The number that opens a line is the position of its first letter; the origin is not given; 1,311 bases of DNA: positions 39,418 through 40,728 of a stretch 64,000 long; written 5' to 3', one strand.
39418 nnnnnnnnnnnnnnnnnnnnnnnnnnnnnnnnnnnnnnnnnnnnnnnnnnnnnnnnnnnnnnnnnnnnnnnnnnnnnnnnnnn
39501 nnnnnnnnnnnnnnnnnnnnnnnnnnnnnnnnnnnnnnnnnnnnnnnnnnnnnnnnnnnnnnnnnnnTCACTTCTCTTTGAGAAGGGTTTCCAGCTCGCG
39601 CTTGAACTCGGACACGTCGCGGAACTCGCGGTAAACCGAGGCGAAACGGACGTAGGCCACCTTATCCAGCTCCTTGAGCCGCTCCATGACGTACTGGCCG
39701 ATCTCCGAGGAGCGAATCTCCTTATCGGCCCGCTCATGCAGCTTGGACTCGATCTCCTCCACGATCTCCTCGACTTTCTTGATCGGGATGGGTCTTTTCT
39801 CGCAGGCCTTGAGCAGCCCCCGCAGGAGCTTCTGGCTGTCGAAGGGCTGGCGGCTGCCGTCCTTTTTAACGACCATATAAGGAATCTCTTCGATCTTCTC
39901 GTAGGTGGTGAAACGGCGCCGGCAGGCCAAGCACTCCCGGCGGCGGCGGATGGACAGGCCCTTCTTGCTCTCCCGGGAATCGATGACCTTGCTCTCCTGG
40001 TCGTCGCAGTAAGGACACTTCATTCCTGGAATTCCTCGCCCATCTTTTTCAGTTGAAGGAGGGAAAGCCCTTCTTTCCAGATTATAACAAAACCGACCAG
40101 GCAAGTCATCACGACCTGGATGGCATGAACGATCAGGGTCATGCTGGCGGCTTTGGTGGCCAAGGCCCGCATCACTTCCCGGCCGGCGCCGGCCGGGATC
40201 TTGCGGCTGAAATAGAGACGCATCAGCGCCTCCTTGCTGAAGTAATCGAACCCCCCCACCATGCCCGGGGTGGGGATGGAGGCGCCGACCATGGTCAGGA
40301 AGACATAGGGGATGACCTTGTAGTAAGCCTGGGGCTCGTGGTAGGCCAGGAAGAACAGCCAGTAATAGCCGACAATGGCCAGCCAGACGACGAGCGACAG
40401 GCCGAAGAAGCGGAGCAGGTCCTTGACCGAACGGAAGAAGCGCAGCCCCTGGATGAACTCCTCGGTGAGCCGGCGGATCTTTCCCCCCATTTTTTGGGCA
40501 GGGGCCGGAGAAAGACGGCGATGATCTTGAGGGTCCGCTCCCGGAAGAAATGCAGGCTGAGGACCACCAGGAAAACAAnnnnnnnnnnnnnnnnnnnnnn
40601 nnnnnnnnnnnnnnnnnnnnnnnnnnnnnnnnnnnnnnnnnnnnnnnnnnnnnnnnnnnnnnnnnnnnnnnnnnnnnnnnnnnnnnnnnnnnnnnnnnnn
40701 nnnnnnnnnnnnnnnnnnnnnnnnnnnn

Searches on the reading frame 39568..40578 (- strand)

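Call 77: search_protein_families(library=pfam, proteins=[window:39568-40578:-], max_evalue=0.0001)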
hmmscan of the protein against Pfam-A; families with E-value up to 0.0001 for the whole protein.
window:39568-40578:- (336 aa): 2 families
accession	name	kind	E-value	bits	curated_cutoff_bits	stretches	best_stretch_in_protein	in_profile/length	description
PF03477.21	ATP-cone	-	3.9e-25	88.6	25.8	1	235-321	2-87/88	ATP cone domain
PF22811.2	Zn_ribbon_NrdR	-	4e-20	71.9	27.2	1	186-227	1-42/42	Transcriptional repressor NrdR-like, N-terminal domain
